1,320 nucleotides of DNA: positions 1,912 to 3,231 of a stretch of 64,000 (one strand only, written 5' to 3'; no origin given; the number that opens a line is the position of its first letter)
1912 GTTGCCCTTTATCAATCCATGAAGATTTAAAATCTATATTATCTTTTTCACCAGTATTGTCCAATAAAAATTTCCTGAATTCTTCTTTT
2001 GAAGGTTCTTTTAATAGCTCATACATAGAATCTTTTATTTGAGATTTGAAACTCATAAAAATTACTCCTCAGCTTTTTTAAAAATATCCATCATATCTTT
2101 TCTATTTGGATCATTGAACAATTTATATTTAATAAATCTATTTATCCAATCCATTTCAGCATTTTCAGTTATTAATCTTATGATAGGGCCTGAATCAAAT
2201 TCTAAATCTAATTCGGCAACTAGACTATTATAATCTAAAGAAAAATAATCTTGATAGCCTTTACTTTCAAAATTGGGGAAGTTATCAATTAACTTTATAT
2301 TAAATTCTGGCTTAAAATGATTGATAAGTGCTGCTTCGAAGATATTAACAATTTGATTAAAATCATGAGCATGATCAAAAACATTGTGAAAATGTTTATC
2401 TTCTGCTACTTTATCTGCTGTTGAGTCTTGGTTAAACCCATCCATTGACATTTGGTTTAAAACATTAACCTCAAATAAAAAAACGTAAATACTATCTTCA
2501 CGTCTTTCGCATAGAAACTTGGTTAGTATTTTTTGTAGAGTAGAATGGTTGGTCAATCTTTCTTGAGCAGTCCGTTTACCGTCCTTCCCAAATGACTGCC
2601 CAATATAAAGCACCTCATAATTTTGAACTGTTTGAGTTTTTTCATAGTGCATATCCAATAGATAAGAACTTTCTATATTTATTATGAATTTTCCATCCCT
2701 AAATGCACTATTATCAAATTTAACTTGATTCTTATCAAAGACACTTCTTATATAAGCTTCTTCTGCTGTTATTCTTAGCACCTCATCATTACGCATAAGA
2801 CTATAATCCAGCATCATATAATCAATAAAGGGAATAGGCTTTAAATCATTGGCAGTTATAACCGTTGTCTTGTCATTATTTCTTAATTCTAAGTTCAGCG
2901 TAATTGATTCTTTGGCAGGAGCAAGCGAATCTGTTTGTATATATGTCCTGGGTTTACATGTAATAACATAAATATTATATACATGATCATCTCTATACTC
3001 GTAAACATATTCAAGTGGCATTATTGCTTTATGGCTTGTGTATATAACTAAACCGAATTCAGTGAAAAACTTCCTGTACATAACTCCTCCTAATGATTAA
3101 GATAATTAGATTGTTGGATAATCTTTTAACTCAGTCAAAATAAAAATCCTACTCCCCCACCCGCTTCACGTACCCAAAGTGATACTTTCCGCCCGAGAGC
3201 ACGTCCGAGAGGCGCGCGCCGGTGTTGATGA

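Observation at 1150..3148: AT-rich two-gene cassette: GIY-YIG-like protein plus AlbA_2/Schlafen-like protein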

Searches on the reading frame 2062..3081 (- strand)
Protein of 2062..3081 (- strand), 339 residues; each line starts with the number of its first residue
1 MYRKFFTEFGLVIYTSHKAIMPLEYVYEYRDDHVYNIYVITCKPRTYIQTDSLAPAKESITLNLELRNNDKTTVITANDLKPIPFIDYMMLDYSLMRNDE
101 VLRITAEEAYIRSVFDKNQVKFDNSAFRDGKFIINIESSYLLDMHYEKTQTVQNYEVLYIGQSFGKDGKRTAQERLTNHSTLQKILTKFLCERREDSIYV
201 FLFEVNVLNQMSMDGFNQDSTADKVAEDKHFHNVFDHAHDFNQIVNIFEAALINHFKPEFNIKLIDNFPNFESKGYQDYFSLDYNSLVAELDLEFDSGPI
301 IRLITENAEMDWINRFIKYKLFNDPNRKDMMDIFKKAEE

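Call 3: search_protein_families(library=pfam, proteins=[window:2062-3081:-], max_evalue=1)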
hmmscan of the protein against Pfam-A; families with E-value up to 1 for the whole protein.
window:2062-3081:- (339 aa): 3 families
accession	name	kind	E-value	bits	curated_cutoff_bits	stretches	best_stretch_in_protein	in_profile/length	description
PF02156.21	Glyco_hydro_26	-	0.029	14.2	20.2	1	171-258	171-258/311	Glycosyl hydrolase family 26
PF09517.16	RE_Eco29kI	-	0.039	14.2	30.8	0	242-270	91-118/164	Eco29kI restriction endonuclease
PF20815.3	GIY_YIG_2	-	0.064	13.7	22.4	0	143-180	19-52/153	GIY-YIG catalytic domain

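Call 4: search_protein_families(library=padloc, proteins=[window:2062-3081:-], max_evalue=1)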
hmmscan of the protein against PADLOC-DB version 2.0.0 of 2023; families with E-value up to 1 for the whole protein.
window:2062-3081:- (339 aa): 0 families

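Call 5: search_protein_families(library=ncbifam, proteins=[window:2062-3081:-], max_evalue=1)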
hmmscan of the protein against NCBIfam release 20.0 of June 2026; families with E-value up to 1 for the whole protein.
window:2062-3081:- (339 aa): 1 family
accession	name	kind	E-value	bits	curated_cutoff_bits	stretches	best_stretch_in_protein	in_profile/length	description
NF010825.0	PRK14229.1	equivalog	0.17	12.5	101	1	109-202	14-94/109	fluoride efflux transporter CrcB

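Call 6: find_homologous_proteins(query=window:2062-3081:-)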
Query window:2062-3081:- (339 aa): 93 proteins with E <= 0.001 among 505 candidates.
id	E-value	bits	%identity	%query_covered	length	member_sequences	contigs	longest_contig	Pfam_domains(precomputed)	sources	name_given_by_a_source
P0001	1.5e-223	759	100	100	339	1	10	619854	-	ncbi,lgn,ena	-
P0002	2.0e-86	309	51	80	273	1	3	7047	-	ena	-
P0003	1.7e-85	305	47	99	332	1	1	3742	-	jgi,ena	-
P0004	7.2e-74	267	41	99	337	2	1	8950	-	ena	-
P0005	4.2e-64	235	40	99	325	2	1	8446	-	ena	-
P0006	1.9e-61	226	41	98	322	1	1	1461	-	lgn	-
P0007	2.3e-61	226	41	98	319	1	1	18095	-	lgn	-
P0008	4.9e-61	225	37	98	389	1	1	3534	-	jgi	jgi:hypothetical protein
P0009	5.6e-60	222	39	100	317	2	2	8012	-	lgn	-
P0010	7.9e-60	221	38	99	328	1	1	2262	-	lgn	-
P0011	1.2e-59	221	41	99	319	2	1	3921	-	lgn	-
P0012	1.7e-59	220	38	99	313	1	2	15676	-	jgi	-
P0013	1.9e-59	220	39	99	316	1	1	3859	-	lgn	-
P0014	1.9e-59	220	39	99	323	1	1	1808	-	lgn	-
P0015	3.8e-59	219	37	99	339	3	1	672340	-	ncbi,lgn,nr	ncbi:hypothetical protein C1T20_19265 [Paenibacillus polymyxa]|nr:hypothetical protein C1T20_19265 [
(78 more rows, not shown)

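Call 9: find_encoding_contigs(protein=P0001, flank=10000, max_places=6)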
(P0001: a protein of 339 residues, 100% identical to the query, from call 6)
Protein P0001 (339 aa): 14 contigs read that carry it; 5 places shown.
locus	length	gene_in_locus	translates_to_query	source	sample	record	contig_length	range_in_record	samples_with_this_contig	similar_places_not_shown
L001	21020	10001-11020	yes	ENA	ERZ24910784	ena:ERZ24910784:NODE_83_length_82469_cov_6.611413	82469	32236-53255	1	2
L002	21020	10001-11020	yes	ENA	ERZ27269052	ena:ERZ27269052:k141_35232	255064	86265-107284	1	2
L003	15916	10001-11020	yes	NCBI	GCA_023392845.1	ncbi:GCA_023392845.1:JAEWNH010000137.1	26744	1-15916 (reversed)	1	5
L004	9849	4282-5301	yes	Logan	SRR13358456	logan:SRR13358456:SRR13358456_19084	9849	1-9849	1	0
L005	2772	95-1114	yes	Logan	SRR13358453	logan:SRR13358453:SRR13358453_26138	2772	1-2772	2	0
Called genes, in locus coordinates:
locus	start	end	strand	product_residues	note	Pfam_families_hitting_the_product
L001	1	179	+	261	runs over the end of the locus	PF00491:Arginase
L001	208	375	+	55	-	PF11731:Cdd1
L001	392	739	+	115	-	-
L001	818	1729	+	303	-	PF17117:DUF5104 (weak)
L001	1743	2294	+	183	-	PF00857:Isochorismatase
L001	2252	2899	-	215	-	-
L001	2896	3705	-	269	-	PF02525:Flavodoxin_2 (weak), PF03358:FMN_red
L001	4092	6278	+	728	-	PF00982:Glyco_transf_20, PF00534:Glycos_transf_1 (faint), PF02358:Trehalose_PPase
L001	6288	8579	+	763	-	PF03636:Glyco_hydro_65N, PF03632:Glyco_hydro_65m, PF03633:Glyco_hydro_65C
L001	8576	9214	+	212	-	PF00702:Hydrolase, PF13419:HAD_2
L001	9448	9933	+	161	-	-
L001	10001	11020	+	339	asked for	-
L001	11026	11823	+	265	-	PF04326:SLFN_AlbA_2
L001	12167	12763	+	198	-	PF00440:TetR_N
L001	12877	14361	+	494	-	PF00890:FAD_binding_2 (faint), PF01266:DAO (faint), PF01593:Amino_oxidase, PF07992:Pyr_redox_2 (faint), PF13450:NAD_binding_8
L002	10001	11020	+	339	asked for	-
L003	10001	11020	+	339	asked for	-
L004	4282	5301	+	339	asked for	-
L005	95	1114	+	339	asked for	-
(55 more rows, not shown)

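Call 12: search_solved_structures(query=A1, max_evalue=10, show_alignments=3)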
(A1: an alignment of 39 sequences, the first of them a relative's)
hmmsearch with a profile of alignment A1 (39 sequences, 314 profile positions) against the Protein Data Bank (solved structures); distinct sequences matched with E-value up to 10: 5.
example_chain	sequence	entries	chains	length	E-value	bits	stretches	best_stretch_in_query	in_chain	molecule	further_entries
1ycz_A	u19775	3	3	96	0.047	16.3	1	218-244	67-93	UvrABC system protein C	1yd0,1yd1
1yd3_A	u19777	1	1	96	0.051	16.2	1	218-244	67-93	UvrABC system protein C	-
1yd4_A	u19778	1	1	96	0.052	16.1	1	218-244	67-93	UvrABC system protein C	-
1yd2_A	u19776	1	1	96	0.052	16.1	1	218-244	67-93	UvrABC system protein C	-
3nic_A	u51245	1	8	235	0.44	13.1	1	220-240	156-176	Eco29kIR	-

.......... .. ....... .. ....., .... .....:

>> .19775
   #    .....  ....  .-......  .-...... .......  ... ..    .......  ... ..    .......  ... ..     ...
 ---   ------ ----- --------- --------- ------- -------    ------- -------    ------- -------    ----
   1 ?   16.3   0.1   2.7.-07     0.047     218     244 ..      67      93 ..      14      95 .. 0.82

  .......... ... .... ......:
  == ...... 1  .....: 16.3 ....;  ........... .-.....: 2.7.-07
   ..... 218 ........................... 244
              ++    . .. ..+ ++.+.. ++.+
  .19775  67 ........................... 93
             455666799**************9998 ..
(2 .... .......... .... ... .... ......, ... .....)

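Call 13: search_protein_families(library=pfam, alignment_id=A1, max_evalue=1)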
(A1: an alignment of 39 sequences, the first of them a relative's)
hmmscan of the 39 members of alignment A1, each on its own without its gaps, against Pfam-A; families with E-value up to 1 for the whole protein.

A. member 1, P0001 (339 aa): 3 families
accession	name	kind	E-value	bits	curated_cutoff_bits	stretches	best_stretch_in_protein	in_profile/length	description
PF02156.21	Glyco_hydro_26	-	0.029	14.2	20.2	1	171-258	171-258/311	Glycosyl hydrolase family 26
PF09517.16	RE_Eco29kI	-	0.039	14.2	30.8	0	242-270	91-118/164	Eco29kI restriction endonuclease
PF20815.3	GIY_YIG_2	-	0.064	13.7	22.4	0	143-180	19-52/153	GIY-YIG catalytic domain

B. families by the number of members that match (of 39 scanned): 17 families
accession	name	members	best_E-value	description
PF09517.16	RE_Eco29kI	10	0.022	Eco29kI restriction endonuclease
PF20815.3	GIY_YIG_2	5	0.03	GIY-YIG catalytic domain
PF18628.8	P2_N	1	0.02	Viral coat protein P2 N-terminal domain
PF02156.21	Glyco_hydro_26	1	0.029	Glycosyl hydrolase family 26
PF13869.12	NUDIX_2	1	0.043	Nucleotide hydrolase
PF19312.4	NtrY_N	1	0.056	NtrY N-terminal region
PF15637.11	Tox-HNH-HHH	1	0.087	HNH/Endo VII superfamily nuclease toxin with a HHH motif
PF24886.1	DUF7740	1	0.13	Domain of unknown function (DUF7740)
PF07193.17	DUF1408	1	0.14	Protein of unknown function (DUF1408)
PF17540.7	DUF5457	1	0.16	Family of unknown function (DUF5457)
PF23538.1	Teneurin_ABD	1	0.17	Teneurin antibiotic-binding-like domain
PF13192.12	Thioredoxin_3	1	0.21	Thioredoxin domain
PF09106.17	SelB-wing_2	1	0.24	Elongation factor SelB, winged helix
PF21892.1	TMEM145_N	1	0.27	TMEM145, N-terminal domain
PF23679.1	UPA-FIIND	1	0.37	UPA-FIIND domain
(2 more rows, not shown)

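Call 14: find_related_loci(query=A1, collection=genome_contigs, flank=10000)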
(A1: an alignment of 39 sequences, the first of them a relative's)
Query A1 (339 aa) in genome_contigs; peptide patterns used: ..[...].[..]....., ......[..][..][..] (x = any residue, [..] = any of these).
169 stretches matched a pattern; 134 encode a relative of the query (tblastn E <= 1e-3); the best 80 are kept; 80 distinct loci.
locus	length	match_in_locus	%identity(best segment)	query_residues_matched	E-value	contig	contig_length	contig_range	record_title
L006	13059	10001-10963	40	3-335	9e-70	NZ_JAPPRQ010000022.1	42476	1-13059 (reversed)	Clostridium sp. ZS2-4 soapdenovo_K_127_22, whole genome shotgun sequence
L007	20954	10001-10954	40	6-335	3e-67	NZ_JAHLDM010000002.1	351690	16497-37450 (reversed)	Clostridium estertheticum strain CF002 contig00002, whole genome shotgun sequence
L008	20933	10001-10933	41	3-336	1e-64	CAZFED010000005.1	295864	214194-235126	MAG TPA_asm: uncultured Caproiciproducens sp. isolate SRP302447_co2_375 genome assembly, contig: NODE_116_length_295864_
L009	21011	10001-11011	37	3-335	5e-60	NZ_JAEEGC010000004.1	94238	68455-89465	Clostridium thailandense strain PL3 NG-25456_PL3_lib407054_6879_1_1_contig_4, whole genome shotgun sequence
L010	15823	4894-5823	35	3-336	3e-56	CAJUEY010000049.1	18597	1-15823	MAG TPA_asm: uncultured Lachnospiraceae bacterium isolate MGBC128780 genome assembly, contig: MGBC128780.49, whole genom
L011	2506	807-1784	36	1-335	2e-56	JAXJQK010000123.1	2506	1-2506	MAG: Acutalibacteraceae bacterium isolate DOME_MAG_2406 2406_C0206_k141_183950, whole genome shotgun sequence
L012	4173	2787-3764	36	1-336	3e-54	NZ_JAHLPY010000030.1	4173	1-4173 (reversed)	Anaerostipes sp. MSJ-23 M-23_ctg00293, whole genome shotgun sequence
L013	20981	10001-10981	35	3-338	9e-54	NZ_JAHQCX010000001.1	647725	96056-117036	Diplocloster modestus strain ASD4241 Scaffold_1, whole genome shotgun sequence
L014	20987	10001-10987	35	1-339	8e-54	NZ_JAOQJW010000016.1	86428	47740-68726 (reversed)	Dorea amylophila strain H5_25 .14207_7_37.16, whole genome shotgun sequence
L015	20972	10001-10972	33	3-335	9e-51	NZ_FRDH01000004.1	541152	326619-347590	Butyrivibrio hungatei DSM 14810, whole genome shotgun sequence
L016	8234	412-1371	35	3-335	2e-47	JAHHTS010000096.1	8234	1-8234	MAG: Oscillospiraceae bacterium isolate MAG088 MAG088_96, whole genome shotgun sequence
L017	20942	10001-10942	29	3-335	4e-32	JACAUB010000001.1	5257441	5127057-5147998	MAG: Bacteroidetes bacterium isolate Cfx3-03 MAG03_1, whole genome shotgun sequence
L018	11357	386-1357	29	3-334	7e-36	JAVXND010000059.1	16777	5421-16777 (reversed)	MAG: Clostridia bacterium isolate CGS6M2-bin21 NODE_59_length_16777_cov_27.907186, whole genome shotgun sequence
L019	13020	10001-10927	26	3-333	2e-29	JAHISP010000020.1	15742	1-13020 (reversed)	MAG: Bacteroidetes bacterium isolate MM_PC_MetaG.mb.18 MM_PC_MetaG.mb.18_k141_487582, whole genome shotgun sequence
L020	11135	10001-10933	28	3-332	4e-29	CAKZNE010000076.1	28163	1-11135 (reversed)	MAG TPA_asm: uncultured Cryomorphaceae bacterium isolate ERR2094168_bin.125_CONCOCT_v1.1_MAG genome assembly, contig: ER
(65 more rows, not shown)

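Call 22: predict_structure(alignment_id=A1)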
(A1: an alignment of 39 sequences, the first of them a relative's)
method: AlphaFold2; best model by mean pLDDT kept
length: 339 residues; sequences in the alignment: 39
mean_pLDDT: 89.8   pTM: 0.88
mean pLDDT of the five models: 89.8, 89.6, 89.6, 88.7, 86.5
residues with pLDDT >= 90: 209; 70-90: 116; 50-70: 13; < 50: 1
segments of 3 or more residues with pLDDT < 50: none
pLDDT, mean of each block of 10 residues (from residue 1): 82 94 91 94 96 97 93 96 95 96 97 96 92 96 96 97 81 85 91 93 90 70 88 87 92 95 85 84 89 91 95 87 79 60
secondary structure, 60 per line:
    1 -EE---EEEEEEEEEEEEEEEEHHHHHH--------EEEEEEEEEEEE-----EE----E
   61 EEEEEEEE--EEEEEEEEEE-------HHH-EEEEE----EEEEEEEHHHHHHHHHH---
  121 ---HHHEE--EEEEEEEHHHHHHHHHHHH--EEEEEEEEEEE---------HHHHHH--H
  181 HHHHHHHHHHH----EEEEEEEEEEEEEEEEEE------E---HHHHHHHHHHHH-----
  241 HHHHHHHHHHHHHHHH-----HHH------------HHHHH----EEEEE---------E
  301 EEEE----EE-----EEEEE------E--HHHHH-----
elements in order: E7-22 H23-28 E37-48 E60-68 E71-80 E92-96 E101-107 H108-117 E131-137 H138-149 E152-162 H172-177 H180-191 E196-213 H224-235 H241-256 H277-281 E286-290 E300-304 E316-320 H330-334

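Call 26: fold_search(model_id=the predicted structure, library=pdb)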
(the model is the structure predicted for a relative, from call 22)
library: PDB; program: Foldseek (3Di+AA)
matches with E <= 10: 992; with E <= 0.001: 0
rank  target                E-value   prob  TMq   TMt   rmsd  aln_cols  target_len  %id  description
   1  5z5d                  3.9e-02  0.09  0.10  0.07  20.4       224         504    7  Crystal structure of a thermostable glycoside hydrolase family 43 {beta}-1,4-xylosidase from Geobacillus thermoleovorans (released 2018-04-25)
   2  1ikp                  5.2e-02  0.04  0.09  0.06  22.6       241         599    7  Pseudomonas Aeruginosa Exotoxin A, P201Q, W281A mutant (released 2001-12-12)
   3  9b1d_H                5.6e-02  0.06  0.09  0.07  18.3       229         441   10  Cryo-EM structure of native SWR1 bound to DNA (composite structure) (released 2024-10-09)
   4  9bz4_A                6.3e-02  0.04  0.09  0.07  20.9       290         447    8  Crystal structure of the C2 and GAP domains of human p120RasGAP (released 2025-01-22)
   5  1uz2                  7.5e-02  0.25  0.12  0.22  16.1       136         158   14  The Cys121Ser Mutant of Beta-Lactoglobulin (released 2004-05-20)
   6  4egd_A                8.0e-02  0.08  0.11  0.16  20.8       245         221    9  1.85 Angstrom crystal structure of native hypothetical protein SAOUHSC_02783 from Staphylococcus aureus (released 2012-04-11)
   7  8bgg_B                1.1e-01  0.06  0.12  0.15  20.9       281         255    5  Cryo-EM structure of SARS-CoV-2 spike (Omicron BA.1 variant) in complex with nanobody W25 (map 5, focus refinement on  (released 2023-03-08)
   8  7bh0                  1.3e-01  0.20  0.11  0.20  13.8        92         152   14  Mutant L39Y of recombinant beta-lactoglobulin in complex with endogenous ligand (released 2021-01-27)
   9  4ors_A                1.3e-01  0.08  0.09  0.17  16.4       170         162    9  Three-dimensional structure of the C65A mutant of Human lipocalin-type Prostaglandin D Synthase apo-form (released 2014-08-06)
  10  7dru_D                1.4e-01  0.13  0.10  0.20  15.9       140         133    8  Crystal Structure of the Dog Lipocalin Allergen Can f 1 (released 2021-11-10)
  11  1ikq                  1.4e-01  0.03  0.09  0.06  23.0       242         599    7  Pseudomonas Aeruginosa Exotoxin A, wild type (released 2001-12-12)
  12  3zfx_H                1.6e-01  0.10  0.09  0.11  10.1       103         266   12  Crystal structure of EphB1 (released 2014-01-08)
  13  4egd_B                1.6e-01  0.04  0.10  0.14  21.9       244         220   11  1.85 Angstrom crystal structure of native hypothetical protein SAOUHSC_02783 from Staphylococcus aureus (released 2012-04-11)
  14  5htd                  1.7e-01  0.16  0.11  0.22  15.1       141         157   11  Recombinant bovine beta-lactoglobulin variant L1A/I2S with endogenous ligand (sBlgB#1) (released 2016-07-20)
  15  7bf8_BBB              1.7e-01  0.12  0.11  0.20  15.0       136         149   12  Mutant I56F of recombinant bovine beta-lactoglobulin in complex with tetracaine (released 2021-01-13)
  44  6w4q_E                3.1e-01  0.06  0.12  0.07  19.6       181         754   10  Crystal structure of full-length tailspike protein 2 (TSP2, ORF211) ) from Escherichia coli O157:H7 bacteriophage CAB1 (released 2021-01-20)
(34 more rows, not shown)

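Call 29: search_protein_families(library=pfam, proteins=[L010:5855-7015:+], max_evalue=0.01)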
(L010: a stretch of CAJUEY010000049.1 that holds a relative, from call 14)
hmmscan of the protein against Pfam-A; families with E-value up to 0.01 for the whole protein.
L010:5855-7015:+ (386 aa): 1 family
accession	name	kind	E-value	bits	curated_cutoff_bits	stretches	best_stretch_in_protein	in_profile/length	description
PF04326.19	SLFN_AlbA_2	-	3.3e-16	60.3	25.3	1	27-161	1-117/118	Schlafen, AlbA_2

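Call 32: search_protein_families(library=pfam, alignment_id=A3, max_evalue=0.0001)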
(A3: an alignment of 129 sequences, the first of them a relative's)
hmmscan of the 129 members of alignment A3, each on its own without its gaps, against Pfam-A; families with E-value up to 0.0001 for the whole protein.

A. member 1, L006:8905-9837:- (310 aa): 2 families
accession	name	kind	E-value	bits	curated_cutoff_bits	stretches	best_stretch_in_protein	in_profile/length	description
PF00589.27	Phage_integrase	-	6.2e-36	124.2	27.1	1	134-293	7-170/172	Phage integrase family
PF02899.23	Phage_int_SAM_1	-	2.1e-10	41.2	22.3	1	9-104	1-81/83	Phage integrase, N-terminal SAM-like domain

B. families by the number of members that match (of 129 scanned): 139 families (the first 25 are shown)
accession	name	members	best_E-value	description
PF00589.27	Phage_integrase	3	6.2e-36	Phage integrase family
PF13304.12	AAA_21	3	8.5e-22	AAA domain, putative AbiEii toxin, Type IV TA system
PF02463.25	SMC_N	3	4e-08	RecF/RecN/SMC N terminal domain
PF00580.27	UvrD-helicase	2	1e-49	UvrD/REP helicase N-terminal domain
PF07690.21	MFS_1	2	3.8e-34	Major Facilitator Superfamily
PF01751.28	Toprim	2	2.2e-20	Toprim domain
PF13245.12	AAA_19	2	1.6e-19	AAA domain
PF13166.12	AAA_13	2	4.5e-15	AAA domain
PF12728.13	HTH_17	2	2.4e-08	Helix-turn-helix domain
PF01131.25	Topoisom_bac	1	3e-114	DNA topoisomerase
PF00933.27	Glyco_hydro_3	1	4e-83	Glycosyl hydrolase family 3 N terminal domain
PF00198.28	2-oxoacid_dh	1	3.1e-82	2-oxoacid dehydrogenases acyltransferase (catalytic domain)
PF00884.28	Sulfatase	1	2.1e-70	Sulfatase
PF00731.26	AIRC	1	4.8e-65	AIR carboxylase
PF02737.24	3HCDH_N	1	3.6e-63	3-hydroxyacyl-CoA dehydrogenase, NAD binding domain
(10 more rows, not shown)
